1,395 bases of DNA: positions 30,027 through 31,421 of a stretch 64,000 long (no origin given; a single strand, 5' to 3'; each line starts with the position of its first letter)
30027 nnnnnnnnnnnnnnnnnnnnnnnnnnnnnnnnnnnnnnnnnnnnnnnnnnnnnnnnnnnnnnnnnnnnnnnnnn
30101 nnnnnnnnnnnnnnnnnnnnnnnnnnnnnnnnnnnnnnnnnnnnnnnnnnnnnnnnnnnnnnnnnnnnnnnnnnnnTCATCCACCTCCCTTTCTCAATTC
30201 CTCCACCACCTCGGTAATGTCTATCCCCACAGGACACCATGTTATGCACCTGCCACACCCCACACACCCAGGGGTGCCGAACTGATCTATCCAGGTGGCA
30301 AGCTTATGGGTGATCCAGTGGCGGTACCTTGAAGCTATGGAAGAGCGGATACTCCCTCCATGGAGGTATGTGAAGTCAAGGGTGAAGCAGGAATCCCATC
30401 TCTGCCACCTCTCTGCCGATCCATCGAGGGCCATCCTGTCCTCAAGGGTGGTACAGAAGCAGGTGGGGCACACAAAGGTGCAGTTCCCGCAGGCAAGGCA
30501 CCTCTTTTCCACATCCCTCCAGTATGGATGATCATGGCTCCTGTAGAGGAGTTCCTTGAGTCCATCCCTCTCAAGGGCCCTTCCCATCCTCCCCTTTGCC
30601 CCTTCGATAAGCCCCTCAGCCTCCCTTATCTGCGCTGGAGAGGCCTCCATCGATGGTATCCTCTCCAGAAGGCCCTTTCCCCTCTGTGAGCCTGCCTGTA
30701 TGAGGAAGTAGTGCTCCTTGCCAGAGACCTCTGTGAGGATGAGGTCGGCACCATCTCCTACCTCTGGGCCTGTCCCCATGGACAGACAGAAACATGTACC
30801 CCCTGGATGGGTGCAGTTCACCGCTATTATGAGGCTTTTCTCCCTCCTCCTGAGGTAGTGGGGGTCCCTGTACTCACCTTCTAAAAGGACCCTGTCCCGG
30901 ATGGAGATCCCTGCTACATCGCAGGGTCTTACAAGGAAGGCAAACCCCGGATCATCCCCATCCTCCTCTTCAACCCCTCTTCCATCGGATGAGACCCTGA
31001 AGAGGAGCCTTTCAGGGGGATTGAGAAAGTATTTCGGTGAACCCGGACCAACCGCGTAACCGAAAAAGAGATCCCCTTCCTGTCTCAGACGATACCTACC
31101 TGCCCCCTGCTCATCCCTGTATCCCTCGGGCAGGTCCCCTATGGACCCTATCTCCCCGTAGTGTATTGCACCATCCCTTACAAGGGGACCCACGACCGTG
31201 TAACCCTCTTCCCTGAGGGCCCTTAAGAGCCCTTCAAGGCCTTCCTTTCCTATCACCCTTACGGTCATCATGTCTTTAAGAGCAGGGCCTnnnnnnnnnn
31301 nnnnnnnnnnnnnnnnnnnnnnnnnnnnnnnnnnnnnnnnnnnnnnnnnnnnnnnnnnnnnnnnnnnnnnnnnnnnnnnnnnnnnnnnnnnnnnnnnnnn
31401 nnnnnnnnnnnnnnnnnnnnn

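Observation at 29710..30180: cNMP-binding domain protein translationally coupled inside the sulfhydrogenase operon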

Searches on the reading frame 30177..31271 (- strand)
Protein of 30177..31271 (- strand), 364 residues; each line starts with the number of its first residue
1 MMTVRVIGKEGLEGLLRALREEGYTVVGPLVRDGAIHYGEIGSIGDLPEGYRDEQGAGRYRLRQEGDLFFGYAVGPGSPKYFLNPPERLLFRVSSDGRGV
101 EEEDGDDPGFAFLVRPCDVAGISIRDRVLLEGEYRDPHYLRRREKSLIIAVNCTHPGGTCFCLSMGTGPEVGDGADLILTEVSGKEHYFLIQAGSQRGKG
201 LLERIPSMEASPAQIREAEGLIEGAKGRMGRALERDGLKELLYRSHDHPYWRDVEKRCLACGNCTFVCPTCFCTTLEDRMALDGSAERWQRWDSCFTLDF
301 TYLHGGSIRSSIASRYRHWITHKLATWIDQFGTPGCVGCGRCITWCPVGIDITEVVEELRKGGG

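Call 3: search_protein_families(library=pfam, proteins=[window:30177-31271:-], max_evalue=0.01)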
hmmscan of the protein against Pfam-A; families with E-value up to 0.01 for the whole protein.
window:30177-31271:- (364 aa): 14 families
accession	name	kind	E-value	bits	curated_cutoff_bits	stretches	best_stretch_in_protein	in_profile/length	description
PF17179.9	Fer4_22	-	1.2e-33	116.3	27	1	257-350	1-95/95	4Fe-4S dicluster domain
PF13237.11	Fer4_10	-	3.6e-07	30.5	25.5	1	335-352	8-28/53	4Fe-4S dicluster domain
PF12838.12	Fer4_7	-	4.3e-07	30.7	27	1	335-350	37-52/52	4Fe-4S dicluster domain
PF12797.12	Fer4_2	-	1.1e-06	28.6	24.5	1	255-270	7-22/22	4Fe-4S binding domain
PF13187.11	Fer4_9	-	2.6e-06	27.8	27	0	336-352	2-18/52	4Fe-4S dicluster domain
PF13746.11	Fer4_18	-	2.8e-06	28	27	1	326-354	51-79/114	4Fe-4S dicluster domain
PF13534.11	Fer4_17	-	1.7e-05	25.7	22.2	0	253-270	41-58/61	4Fe-4S dicluster domain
PF25160.1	LdpA_Fe-S-bd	-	2e-05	24.7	27.6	1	335-350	27-42/49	LdpA Fe-S cluster-binding domain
PF14697.11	Fer4_21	-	4.3e-05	24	35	0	335-348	40-53/59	4Fe-4S dicluster domain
PF13183.11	Fer4_8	-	9.5e-05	23.3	27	1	256-350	3-68/68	4Fe-4S dicluster domain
PF12837.12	Fer4_6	-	0.00068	19.9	25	0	336-349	9-22/24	4Fe-4S binding domain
PF00037.32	Fer4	-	0.0022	18.1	21.1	0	255-270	5-20/24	4Fe-4S binding domain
PF13484.11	Fer4_16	-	0.0026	19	30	0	336-350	2-16/66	4Fe-4S double cluster binding domain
PF12798.12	Fer4_3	-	0.0039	18.4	27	1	336-350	1-15/15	4Fe-4S binding domain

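Call 4: search_protein_families(library=ncbifam, proteins=[window:30177-31271:-], max_evalue=0.01)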
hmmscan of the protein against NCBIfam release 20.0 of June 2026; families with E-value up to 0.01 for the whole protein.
window:30177-31271:- (364 aa): 20 families
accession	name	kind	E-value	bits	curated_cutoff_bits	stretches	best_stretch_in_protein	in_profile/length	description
NF040829.1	sulfhyd_ShyB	equivalog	8.3e-47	159.8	690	1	78-361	55-331/334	NAD(P)-dependent hydrogenase/sulfhydrogenase 2 subunit beta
NF040833.1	sulfhyd_HydB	equivalog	6e-38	130.6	750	1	79-355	57-331/367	NADPH-dependent hydrogenase/sulfhydrogenase 1 subunit beta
TIGR02910.1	sulfite_red_A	equivalog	3.5e-37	128.4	323.15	1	78-360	61-327/334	anaerobic sulfite reductase subunit AsrA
NF038196.1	ferrodoxin_EFR1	subfamily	3.2e-06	27.4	75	0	213-270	142-198/242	EFR1 family ferrodoxin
TIGR01971.1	NuoI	subfamily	4.1e-05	23.1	113.05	0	252-271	38-57/121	NADH-quinone oxidoreductase, chain I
TIGR02512.1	FeFe_hydrog_A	subfamily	0.00011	21.2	405.95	0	331-349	47-65/375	[FeFe] hydrogenase, group A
NF045670.1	quin_L_LdhH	equivalog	0.00074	17.9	800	1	336-361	356-381/706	L-lactate dehydrogenase (quinone) large subunit LdhH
NF004537.0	PRK05888.1-3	equivalog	0.00076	19.1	163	0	257-275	114-133/204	NADH-quinone oxidoreductase subunit NuoI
NF040864.1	HgcB_ferredoxin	equivalog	0.0011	18.8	99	0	335-350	15-30/93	mercury methylation ferredoxin HgcB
NF007205.0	PRK09626.1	equivalog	0.0013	18.7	93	0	245-296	7-57/105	2-oxoglutarate-acceptor oxidoreductase subunit OorD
TIGR02745.1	ccoG_rdxA_fixG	equivalog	0.0016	17.5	316.7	1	333-353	230-250/435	cytochrome c oxidase accessory protein CcoG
NF040763.1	FeFe_hydrog_A6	exception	0.0021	16.5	765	0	331-350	185-204/571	NADH-dependent [FeFe] hydrogenase, group A6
TIGR00314.1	cdhA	equivalog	0.0022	15.9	781.3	0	254-296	397-440/784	CO dehydrogenase/acetyl-CoA synthase complex subunit alpha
NF058577.1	FdxA_fam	equivalog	0.0023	18.1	65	0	336-349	38-51/52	4Fe-4S ferredoxin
TIGR04395.1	cutC_activ_rSAM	equivalog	0.0026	17.1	360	0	334-351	54-71/309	choline TMA-lyase-activating enzyme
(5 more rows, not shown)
